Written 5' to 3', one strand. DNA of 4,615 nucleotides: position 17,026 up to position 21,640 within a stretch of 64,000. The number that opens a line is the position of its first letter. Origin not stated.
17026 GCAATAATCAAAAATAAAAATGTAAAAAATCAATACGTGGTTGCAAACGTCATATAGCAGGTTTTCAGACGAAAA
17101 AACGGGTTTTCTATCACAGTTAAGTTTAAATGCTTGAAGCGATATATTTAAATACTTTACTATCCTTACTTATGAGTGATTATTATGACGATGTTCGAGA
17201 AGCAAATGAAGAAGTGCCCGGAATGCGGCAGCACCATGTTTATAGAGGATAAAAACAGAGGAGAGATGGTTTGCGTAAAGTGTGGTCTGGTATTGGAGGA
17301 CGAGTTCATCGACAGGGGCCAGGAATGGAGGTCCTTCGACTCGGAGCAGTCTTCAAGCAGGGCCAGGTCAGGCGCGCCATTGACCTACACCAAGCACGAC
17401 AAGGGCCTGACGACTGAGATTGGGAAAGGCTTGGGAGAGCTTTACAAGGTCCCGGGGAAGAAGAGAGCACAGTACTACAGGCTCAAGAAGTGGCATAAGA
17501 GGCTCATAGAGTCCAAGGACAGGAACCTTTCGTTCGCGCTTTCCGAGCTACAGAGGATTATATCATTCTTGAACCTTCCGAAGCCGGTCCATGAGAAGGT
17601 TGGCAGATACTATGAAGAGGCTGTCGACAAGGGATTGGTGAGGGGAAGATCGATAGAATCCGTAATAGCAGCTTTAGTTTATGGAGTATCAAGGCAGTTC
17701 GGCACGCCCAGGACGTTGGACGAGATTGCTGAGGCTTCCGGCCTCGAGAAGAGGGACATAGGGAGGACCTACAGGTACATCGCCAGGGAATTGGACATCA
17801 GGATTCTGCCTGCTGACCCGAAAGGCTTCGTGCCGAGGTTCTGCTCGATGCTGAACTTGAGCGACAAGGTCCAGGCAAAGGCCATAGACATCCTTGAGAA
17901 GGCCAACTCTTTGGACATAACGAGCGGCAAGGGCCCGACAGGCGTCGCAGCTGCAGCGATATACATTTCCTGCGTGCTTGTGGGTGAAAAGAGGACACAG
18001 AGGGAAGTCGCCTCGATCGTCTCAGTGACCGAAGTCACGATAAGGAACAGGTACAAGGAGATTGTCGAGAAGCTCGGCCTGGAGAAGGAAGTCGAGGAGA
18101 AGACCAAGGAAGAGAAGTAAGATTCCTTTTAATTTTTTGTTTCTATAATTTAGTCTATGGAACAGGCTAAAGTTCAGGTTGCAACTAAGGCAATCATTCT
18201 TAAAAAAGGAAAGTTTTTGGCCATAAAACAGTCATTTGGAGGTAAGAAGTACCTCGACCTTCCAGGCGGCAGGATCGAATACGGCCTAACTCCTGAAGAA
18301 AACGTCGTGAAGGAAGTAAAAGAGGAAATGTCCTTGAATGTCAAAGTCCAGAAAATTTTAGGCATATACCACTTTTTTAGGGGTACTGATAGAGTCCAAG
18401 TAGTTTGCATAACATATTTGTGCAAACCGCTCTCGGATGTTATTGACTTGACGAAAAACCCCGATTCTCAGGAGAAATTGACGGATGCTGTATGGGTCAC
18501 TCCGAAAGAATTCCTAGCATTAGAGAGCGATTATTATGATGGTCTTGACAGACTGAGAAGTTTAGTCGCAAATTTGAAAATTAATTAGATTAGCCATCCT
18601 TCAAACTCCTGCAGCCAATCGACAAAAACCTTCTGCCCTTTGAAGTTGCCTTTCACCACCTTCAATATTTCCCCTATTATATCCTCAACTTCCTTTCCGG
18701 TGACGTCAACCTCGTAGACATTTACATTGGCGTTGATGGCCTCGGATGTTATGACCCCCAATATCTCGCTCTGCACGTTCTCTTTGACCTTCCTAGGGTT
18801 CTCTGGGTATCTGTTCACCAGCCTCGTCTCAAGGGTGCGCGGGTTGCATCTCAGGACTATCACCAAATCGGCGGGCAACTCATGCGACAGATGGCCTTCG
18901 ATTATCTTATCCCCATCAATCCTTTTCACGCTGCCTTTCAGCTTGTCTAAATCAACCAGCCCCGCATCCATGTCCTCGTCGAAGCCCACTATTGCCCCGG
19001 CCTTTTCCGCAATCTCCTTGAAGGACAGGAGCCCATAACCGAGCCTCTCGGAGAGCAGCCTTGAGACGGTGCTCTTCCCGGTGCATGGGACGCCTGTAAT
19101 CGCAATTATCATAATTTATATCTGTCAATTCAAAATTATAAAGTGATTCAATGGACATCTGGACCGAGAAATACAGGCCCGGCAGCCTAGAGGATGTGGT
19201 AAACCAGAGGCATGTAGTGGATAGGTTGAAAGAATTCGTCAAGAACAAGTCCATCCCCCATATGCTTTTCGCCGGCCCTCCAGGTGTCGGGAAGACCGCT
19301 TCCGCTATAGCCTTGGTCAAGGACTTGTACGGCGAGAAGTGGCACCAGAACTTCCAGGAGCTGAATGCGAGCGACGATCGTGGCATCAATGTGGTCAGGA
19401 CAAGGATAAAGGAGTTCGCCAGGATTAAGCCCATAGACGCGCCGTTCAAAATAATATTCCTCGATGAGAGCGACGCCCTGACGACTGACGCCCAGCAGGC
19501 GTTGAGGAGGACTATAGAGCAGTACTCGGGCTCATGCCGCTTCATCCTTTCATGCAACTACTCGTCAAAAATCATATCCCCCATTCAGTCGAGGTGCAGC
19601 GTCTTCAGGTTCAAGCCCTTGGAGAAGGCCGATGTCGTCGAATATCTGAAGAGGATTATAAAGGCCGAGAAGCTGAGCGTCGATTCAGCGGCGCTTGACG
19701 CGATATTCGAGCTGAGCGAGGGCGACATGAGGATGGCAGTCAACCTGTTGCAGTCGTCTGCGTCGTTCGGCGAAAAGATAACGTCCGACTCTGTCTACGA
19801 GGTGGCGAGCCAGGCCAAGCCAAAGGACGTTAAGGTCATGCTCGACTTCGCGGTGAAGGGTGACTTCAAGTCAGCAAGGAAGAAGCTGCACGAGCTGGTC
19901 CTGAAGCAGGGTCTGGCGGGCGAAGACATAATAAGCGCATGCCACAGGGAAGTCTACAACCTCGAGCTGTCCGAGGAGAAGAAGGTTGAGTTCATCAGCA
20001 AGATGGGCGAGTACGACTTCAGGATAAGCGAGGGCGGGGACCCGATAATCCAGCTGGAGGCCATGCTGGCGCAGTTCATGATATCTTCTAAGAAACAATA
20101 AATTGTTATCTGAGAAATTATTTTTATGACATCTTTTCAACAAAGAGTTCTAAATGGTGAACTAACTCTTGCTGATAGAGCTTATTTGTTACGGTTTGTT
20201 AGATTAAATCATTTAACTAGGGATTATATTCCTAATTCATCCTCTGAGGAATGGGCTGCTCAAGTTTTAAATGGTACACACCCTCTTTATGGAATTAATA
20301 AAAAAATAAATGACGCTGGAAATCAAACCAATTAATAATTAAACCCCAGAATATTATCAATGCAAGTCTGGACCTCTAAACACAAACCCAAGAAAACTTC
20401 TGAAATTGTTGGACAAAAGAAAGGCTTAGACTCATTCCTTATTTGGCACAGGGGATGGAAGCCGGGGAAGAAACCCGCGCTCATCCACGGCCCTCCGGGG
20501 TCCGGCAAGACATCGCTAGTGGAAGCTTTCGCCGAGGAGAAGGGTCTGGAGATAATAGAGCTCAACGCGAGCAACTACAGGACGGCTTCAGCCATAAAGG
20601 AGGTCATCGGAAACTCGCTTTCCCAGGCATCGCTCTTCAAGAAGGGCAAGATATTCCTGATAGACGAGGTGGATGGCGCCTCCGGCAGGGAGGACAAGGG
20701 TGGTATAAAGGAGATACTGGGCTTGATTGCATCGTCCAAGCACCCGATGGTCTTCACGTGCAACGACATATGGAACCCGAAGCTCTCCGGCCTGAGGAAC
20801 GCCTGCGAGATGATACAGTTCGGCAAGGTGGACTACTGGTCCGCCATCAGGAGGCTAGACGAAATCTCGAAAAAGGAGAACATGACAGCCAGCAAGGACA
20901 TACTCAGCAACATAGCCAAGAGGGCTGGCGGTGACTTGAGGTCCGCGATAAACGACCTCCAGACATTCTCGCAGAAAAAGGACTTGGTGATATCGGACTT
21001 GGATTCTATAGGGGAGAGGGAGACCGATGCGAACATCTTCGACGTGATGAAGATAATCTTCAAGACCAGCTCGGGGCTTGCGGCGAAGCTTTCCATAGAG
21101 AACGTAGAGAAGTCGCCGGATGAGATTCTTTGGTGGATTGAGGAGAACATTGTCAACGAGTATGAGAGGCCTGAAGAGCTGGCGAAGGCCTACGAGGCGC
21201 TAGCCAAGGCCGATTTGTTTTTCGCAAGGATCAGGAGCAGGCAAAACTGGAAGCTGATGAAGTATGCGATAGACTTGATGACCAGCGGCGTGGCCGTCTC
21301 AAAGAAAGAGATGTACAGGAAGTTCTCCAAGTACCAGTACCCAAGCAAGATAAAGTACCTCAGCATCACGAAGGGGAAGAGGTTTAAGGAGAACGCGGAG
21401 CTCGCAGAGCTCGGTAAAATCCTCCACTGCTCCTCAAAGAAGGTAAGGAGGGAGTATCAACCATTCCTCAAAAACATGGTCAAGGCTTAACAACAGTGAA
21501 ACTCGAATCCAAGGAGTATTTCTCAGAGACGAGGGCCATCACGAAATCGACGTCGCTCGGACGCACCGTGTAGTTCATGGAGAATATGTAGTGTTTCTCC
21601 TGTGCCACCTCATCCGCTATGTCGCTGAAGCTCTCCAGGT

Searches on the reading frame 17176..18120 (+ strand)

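Call 54: search_protein_families(library=pfam, proteins=[window:17176-18120:+], max_evalue=0.0001)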
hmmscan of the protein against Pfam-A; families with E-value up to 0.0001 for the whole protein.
window:17176-18120:+ (314 aa): 3 families
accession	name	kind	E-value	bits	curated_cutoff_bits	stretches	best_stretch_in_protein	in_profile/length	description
PF00382.24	TFIIB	-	1.3e-42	144.1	23.6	2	213-298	6-91/92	Transcription factor TFIIB repeat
PF08271.17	Zn_Ribbon_TF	-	1.8e-18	66.2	29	1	13-54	2-43/43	TFIIB zinc-binding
PF04545.22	Sigma70_r4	-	2.8e-06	27.2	24.1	0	270-300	18-48/50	Sigma-70, region 4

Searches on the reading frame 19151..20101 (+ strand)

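Call 54: search_protein_families(library=pfam, proteins=[window:19151-20101:+], max_evalue=0.0001)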
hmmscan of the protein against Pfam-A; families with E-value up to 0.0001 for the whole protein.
window:19151-20101:+ (316 aa): 8 families
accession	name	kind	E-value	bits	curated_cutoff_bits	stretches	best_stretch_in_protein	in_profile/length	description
PF08542.16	Rep_fac_C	-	2.7e-25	89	23.6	1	223-308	2-88/88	Replication factor C C-terminal domain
PF00004.35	AAA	-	3.1e-15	57.2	21.2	1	38-156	1-130/131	ATPase family associated with various cellular activities (AAA)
PF13177.12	DNA_pol3_delta2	-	2.6e-14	54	27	1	78-157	82-160/161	DNA polymerase III, delta subunit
PF21960.2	RCF1-5-like_lid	-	8.9e-07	29.2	27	1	166-204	3-42/43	RCF1/5-like, AAA+ ATPase lid domain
PF05496.18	RuvB_N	-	3.3e-06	27.4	27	1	9-61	2-59/159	Holliday junction DNA helicase RuvB P-loop domain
PF03215.21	Rad17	-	7.1e-06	26.5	23.8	1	2-105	7-115/186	Rad17 P-loop domain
PF25361.1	AAA_lid_RFC1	-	1.7e-05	24.7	34.9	1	166-213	8-55/59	RFC1-like, AAA+ ATPase lid domain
PF16193.11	AAA_assoc_2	-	5.9e-05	23.7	34.3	0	173-221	3-57/81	AAA C-terminal domain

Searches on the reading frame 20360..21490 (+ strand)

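Call 54: search_protein_families(library=pfam, proteins=[window:20360-21490:+], max_evalue=0.0001)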
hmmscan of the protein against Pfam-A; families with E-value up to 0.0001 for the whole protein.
window:20360-21490:+ (376 aa): 4 families
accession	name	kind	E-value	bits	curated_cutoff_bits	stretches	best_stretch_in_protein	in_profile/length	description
PF00004.35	AAA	-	9.4e-14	52.4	21.2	1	41-139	2-113/131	ATPase family associated with various cellular activities (AAA)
PF21960.2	RCF1-5-like_lid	-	1.6e-10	41.2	27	1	165-203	2-41/43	RCF1/5-like, AAA+ ATPase lid domain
PF13173.12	AAA_14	-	2.2e-05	24.9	27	1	37-108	2-75/129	AAA domain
PF13401.12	AAA_22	-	4.5e-05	24.2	27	0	37-90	5-61/130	AAA domain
